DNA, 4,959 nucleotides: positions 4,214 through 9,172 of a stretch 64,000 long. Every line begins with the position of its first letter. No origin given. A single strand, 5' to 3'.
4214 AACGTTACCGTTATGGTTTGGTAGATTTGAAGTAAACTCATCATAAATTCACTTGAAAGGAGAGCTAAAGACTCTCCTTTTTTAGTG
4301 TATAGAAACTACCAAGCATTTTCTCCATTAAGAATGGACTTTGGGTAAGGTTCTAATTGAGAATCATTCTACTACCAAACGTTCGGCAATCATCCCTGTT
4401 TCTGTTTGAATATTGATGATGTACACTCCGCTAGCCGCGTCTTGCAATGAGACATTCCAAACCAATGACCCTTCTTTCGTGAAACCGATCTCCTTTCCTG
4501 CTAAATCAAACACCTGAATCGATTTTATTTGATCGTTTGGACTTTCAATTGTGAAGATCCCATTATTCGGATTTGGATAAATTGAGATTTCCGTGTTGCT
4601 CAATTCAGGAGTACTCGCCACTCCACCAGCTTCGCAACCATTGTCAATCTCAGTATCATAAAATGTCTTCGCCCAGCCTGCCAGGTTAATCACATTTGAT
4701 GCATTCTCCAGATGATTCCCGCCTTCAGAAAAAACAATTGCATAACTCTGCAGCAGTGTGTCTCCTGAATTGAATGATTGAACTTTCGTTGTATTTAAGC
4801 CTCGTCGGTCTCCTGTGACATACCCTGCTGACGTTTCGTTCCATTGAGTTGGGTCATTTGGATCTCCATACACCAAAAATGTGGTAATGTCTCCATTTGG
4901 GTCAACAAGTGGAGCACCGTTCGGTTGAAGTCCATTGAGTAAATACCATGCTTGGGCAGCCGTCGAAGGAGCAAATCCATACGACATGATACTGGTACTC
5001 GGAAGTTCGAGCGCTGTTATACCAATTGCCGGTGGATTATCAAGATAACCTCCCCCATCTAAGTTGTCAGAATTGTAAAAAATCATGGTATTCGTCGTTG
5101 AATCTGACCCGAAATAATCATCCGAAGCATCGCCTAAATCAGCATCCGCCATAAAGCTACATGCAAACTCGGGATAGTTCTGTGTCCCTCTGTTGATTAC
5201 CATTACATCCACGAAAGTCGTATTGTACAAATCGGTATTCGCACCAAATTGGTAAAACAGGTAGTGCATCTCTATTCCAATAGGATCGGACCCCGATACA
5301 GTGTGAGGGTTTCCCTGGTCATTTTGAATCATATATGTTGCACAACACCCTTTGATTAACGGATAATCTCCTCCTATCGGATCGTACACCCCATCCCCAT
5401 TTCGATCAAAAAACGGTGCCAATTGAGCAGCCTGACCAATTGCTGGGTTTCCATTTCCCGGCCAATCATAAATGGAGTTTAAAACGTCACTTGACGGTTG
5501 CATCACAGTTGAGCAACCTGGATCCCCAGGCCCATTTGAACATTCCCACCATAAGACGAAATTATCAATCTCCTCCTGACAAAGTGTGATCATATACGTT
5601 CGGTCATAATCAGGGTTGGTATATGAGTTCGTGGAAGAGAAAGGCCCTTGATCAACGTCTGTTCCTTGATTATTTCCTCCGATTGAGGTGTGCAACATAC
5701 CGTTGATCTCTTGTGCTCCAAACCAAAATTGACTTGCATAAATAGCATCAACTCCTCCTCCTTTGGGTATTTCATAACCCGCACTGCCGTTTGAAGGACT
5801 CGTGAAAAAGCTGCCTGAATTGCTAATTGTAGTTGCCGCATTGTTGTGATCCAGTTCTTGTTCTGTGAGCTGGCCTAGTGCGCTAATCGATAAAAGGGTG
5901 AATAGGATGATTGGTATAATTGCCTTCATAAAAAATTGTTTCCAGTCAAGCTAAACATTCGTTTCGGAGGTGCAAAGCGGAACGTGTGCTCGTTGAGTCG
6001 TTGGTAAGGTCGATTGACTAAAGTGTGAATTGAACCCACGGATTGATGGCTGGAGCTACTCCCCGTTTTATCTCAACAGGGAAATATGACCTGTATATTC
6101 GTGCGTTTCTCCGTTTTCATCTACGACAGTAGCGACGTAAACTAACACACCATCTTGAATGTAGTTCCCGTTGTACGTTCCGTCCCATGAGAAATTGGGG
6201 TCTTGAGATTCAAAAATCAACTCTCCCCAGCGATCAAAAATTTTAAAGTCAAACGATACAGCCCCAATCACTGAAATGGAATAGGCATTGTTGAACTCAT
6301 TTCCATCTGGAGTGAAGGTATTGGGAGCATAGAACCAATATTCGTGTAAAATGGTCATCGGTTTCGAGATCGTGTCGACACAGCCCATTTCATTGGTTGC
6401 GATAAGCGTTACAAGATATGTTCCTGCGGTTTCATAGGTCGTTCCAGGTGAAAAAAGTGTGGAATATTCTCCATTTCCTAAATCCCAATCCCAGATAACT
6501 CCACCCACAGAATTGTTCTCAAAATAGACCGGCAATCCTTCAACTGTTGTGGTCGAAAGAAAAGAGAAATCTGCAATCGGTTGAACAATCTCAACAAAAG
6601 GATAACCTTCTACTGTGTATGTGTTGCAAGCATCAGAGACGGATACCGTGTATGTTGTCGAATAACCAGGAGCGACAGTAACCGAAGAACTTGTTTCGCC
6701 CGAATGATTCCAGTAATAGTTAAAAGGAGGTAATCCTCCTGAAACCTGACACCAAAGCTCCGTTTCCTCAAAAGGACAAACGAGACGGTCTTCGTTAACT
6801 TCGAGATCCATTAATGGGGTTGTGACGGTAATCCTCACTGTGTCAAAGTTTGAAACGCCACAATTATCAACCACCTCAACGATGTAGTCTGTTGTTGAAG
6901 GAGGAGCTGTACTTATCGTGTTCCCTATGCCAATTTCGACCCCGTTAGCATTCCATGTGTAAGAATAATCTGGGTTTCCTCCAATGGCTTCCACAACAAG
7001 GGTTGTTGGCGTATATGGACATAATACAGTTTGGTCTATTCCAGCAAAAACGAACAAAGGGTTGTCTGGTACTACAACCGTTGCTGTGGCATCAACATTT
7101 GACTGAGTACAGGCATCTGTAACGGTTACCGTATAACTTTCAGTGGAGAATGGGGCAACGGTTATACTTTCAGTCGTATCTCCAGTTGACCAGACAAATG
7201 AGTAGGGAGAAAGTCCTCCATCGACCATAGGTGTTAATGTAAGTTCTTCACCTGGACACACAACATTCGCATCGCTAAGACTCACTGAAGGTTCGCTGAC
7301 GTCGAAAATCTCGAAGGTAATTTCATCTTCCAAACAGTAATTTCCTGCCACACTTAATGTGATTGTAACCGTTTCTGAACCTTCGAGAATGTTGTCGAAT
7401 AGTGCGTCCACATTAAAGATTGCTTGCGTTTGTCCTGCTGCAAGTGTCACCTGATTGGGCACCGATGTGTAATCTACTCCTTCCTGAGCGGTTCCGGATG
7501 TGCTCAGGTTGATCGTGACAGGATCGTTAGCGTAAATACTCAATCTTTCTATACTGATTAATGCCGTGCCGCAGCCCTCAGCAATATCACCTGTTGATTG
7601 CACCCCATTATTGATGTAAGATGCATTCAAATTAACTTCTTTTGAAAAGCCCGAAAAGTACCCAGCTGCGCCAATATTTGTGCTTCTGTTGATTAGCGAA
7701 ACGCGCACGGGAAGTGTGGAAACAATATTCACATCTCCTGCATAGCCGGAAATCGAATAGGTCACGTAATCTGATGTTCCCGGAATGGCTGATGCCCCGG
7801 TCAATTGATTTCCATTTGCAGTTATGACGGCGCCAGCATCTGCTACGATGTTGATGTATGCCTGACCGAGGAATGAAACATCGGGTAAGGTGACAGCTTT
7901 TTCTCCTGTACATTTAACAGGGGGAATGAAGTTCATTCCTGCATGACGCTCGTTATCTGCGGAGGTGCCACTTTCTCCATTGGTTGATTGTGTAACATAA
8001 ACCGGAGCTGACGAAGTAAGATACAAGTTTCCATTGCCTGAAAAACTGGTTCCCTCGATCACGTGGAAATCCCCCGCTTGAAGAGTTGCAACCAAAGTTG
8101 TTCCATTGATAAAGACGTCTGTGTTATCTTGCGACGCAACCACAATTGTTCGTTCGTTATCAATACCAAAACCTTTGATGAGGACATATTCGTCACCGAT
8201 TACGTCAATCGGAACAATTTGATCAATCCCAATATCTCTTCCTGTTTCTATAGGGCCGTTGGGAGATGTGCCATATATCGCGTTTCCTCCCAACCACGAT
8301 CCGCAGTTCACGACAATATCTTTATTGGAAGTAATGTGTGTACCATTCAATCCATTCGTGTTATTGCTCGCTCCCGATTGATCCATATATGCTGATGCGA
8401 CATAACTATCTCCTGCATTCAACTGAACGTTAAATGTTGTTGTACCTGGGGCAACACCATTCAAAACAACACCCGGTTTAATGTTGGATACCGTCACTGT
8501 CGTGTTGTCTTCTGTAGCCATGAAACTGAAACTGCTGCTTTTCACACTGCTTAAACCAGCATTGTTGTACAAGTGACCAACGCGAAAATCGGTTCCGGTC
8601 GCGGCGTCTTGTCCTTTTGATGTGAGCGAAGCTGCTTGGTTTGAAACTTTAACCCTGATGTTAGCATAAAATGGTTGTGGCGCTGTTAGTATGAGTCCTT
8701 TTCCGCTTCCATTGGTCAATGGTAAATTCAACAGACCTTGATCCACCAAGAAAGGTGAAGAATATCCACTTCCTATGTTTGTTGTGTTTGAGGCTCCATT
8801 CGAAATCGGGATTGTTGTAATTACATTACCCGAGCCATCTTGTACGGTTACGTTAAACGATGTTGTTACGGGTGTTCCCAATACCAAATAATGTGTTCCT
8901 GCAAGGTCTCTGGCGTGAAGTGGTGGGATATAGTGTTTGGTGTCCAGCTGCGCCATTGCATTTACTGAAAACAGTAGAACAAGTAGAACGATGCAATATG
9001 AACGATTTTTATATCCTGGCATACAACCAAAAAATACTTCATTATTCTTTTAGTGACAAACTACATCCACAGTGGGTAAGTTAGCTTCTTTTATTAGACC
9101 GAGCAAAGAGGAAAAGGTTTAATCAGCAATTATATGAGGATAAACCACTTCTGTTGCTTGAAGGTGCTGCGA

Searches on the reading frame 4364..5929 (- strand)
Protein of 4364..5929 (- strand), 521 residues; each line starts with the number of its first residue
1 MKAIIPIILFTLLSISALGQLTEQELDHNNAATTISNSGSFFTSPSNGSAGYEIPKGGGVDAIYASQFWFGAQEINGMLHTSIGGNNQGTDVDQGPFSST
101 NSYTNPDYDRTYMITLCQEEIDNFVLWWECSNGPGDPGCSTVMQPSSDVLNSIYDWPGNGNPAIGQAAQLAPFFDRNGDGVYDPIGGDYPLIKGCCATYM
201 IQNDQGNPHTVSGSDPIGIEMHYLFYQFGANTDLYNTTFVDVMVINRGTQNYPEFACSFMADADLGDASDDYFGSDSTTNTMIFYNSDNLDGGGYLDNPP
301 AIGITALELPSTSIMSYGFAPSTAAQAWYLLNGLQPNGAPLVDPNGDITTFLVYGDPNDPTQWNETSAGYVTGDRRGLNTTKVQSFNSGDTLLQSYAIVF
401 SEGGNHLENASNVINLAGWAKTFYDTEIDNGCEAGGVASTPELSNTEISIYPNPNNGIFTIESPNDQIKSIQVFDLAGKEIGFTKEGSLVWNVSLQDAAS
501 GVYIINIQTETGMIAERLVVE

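Call 67: search_protein_families(library=pfam, proteins=[window:4364-5929:-], max_evalue=0.0001)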
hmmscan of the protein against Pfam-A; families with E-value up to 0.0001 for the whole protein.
window:4364-5929:- (521 aa): 1 family
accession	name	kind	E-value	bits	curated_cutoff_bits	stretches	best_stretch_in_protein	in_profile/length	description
PF18962.6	Por_Secre_tail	-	1.9e-12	47.8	27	1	450-520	1-75/75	Secretion system C-terminal sorting domain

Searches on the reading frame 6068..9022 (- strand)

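Call 67: search_protein_families(library=pfam, proteins=[window:6068-9022:-], max_evalue=0.0001)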
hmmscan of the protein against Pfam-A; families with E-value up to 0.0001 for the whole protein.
window:6068-9022:- (984 aa): 6 families
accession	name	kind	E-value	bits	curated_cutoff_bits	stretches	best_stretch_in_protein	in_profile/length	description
PF17517.7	IgGFc_binding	-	4.6e-38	131.6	25.6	1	141-441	10-293/297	IgGFc binding protein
PF13585.12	CHU_C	-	1.6e-13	51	27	1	899-981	3-85/86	CHU_C Type IX secretion signal domain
PF03160.20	Calx-beta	-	4.4e-11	43.3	27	1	477-558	14-96/119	Calx-beta domain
PF13927.12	Ig_3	-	1.8e-07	32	30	0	752-794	17-62/78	Immunoglobulin domain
PF18911.6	PKD_4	-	2e-07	31.4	27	1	814-886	3-80/85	PKD domain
PF00801.26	PKD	-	2.3e-06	27.9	23.5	1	826-883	11-73/80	PKD domain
